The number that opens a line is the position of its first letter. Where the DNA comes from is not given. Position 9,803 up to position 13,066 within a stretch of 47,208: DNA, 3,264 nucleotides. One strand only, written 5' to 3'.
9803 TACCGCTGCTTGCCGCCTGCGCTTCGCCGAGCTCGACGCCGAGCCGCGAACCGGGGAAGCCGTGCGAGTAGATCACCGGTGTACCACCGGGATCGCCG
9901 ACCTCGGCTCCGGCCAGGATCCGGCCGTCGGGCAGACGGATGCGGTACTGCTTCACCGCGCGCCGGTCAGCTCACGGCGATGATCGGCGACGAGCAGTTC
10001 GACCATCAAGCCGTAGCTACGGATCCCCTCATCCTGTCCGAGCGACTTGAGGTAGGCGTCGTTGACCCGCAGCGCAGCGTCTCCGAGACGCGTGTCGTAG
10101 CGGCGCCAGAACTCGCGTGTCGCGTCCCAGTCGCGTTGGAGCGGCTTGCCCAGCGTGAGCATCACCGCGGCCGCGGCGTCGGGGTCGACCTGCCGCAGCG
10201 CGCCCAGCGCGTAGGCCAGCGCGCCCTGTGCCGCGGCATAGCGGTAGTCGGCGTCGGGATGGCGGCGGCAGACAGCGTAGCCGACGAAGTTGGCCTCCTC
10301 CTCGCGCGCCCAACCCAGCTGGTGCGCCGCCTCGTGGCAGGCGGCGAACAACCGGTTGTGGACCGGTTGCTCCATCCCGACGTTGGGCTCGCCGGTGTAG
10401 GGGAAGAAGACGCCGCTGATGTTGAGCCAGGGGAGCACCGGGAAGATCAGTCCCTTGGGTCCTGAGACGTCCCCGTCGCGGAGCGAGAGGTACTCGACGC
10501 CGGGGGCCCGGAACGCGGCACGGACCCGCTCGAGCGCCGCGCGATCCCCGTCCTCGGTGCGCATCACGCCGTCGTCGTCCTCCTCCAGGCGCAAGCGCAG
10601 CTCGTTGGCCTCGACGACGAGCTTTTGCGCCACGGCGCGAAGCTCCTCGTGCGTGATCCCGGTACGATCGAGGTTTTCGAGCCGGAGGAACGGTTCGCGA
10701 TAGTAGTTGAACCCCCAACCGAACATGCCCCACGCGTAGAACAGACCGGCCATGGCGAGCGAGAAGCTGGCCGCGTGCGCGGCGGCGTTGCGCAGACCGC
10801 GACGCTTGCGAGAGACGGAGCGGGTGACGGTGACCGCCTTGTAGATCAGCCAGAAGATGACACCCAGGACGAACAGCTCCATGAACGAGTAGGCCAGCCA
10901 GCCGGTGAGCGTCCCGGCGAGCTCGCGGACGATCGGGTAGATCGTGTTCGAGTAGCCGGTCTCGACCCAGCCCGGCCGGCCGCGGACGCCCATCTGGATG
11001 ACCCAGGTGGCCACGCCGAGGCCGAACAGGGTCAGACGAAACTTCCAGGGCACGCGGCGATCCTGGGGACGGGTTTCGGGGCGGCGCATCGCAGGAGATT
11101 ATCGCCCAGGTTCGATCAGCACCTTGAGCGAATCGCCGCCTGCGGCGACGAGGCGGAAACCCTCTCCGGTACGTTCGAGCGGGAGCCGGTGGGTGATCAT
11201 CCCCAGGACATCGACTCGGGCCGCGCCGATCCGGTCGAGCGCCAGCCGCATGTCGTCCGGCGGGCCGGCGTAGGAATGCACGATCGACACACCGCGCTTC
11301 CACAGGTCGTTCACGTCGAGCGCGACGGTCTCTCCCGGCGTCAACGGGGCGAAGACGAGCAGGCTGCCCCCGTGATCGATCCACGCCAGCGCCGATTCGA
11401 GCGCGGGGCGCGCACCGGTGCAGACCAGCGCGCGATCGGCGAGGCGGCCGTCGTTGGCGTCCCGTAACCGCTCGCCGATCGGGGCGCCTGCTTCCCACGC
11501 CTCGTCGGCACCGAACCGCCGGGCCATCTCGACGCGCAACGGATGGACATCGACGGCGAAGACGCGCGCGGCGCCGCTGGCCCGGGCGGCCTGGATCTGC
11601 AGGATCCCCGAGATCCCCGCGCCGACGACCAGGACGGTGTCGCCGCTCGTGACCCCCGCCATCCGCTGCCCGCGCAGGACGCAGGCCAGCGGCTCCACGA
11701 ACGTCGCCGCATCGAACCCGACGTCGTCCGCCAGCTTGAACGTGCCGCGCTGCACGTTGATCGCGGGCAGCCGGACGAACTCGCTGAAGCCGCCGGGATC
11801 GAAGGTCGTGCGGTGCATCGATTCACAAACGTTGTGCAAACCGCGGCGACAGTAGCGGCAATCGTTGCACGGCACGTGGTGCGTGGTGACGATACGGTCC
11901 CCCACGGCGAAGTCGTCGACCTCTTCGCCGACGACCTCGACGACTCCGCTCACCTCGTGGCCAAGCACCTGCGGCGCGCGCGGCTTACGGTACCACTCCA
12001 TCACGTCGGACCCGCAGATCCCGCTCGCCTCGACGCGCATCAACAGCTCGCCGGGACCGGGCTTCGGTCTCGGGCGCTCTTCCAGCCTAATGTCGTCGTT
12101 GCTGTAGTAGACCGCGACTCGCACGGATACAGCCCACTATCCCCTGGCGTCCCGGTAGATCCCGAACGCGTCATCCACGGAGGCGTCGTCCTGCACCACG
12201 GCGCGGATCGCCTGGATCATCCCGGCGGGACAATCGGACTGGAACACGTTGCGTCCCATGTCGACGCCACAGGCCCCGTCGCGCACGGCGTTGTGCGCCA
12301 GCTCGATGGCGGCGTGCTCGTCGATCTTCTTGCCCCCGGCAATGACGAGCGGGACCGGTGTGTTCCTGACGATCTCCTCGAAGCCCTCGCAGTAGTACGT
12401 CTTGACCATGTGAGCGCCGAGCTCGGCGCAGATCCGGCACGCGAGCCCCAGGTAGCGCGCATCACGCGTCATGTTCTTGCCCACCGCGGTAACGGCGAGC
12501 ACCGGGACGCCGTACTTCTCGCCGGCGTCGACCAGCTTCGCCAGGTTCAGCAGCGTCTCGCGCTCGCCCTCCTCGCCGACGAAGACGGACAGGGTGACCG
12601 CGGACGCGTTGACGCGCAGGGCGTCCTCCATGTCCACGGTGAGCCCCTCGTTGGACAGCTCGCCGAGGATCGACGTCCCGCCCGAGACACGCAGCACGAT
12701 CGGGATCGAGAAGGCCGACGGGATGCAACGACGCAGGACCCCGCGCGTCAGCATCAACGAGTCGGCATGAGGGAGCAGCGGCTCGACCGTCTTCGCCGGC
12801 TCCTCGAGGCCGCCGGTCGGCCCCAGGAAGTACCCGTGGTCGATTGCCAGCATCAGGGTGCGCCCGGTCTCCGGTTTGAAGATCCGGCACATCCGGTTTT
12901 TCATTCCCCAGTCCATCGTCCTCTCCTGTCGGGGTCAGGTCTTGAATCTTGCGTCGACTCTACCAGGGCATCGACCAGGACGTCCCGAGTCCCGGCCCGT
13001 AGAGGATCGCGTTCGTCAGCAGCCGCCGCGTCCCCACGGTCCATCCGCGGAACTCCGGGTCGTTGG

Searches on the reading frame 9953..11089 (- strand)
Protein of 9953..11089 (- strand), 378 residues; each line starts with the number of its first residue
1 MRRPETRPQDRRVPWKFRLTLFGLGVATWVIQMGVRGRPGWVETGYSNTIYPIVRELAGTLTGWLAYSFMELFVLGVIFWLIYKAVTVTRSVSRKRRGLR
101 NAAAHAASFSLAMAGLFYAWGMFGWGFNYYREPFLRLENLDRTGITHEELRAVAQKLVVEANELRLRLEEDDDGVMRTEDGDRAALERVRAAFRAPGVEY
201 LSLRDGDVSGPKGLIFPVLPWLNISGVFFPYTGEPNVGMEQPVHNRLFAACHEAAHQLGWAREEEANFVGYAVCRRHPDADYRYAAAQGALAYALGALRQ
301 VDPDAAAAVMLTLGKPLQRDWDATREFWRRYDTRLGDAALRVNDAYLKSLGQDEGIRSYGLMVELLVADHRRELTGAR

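Call 26: search_protein_families(library=pfam, proteins=[window:9953-11089:-], max_evalue=0.001)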
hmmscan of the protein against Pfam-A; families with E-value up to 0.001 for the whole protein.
window:9953-11089:- (378 aa): 1 family
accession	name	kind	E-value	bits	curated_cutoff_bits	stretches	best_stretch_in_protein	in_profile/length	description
PF12725.13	DUF3810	-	4.7e-77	259.8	28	1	46-367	1-311/311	Protein of unknown function (DUF3810)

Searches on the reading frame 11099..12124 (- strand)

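Call 26: search_protein_families(library=pfam, proteins=[window:11099-12124:-], max_evalue=0.001)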
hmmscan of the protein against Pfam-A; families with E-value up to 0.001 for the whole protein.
window:11099-12124:- (341 aa): 2 families
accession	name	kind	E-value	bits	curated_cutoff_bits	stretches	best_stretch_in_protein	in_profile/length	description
PF08240.17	ADH_N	-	4.1e-25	88.5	23.5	1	23-123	1-98/104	Alcohol dehydrogenase GroES-like domain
PF00107.32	ADH_zinc_N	-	8.6e-20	71.4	31.8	1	173-299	3-127/129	Zinc-binding dehydrogenase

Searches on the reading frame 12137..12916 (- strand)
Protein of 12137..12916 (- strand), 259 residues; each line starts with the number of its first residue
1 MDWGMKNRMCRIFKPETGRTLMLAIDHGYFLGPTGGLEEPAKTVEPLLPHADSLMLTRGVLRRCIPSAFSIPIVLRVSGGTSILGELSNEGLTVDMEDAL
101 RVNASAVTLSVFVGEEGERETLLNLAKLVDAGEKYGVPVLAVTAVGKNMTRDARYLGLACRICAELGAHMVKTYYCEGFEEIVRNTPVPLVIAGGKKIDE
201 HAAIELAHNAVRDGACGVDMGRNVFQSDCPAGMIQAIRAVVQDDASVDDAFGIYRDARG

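Call 26: search_protein_families(library=pfam, proteins=[window:12137-12916:-], max_evalue=0.001)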
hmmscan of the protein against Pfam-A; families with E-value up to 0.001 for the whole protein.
window:12137-12916:- (259 aa): 1 family
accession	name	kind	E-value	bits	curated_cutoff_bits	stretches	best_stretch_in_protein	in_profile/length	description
PF01791.15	DeoC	-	2e-20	73.8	23.8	1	21-227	2-229/229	DeoC/LacD family aldolase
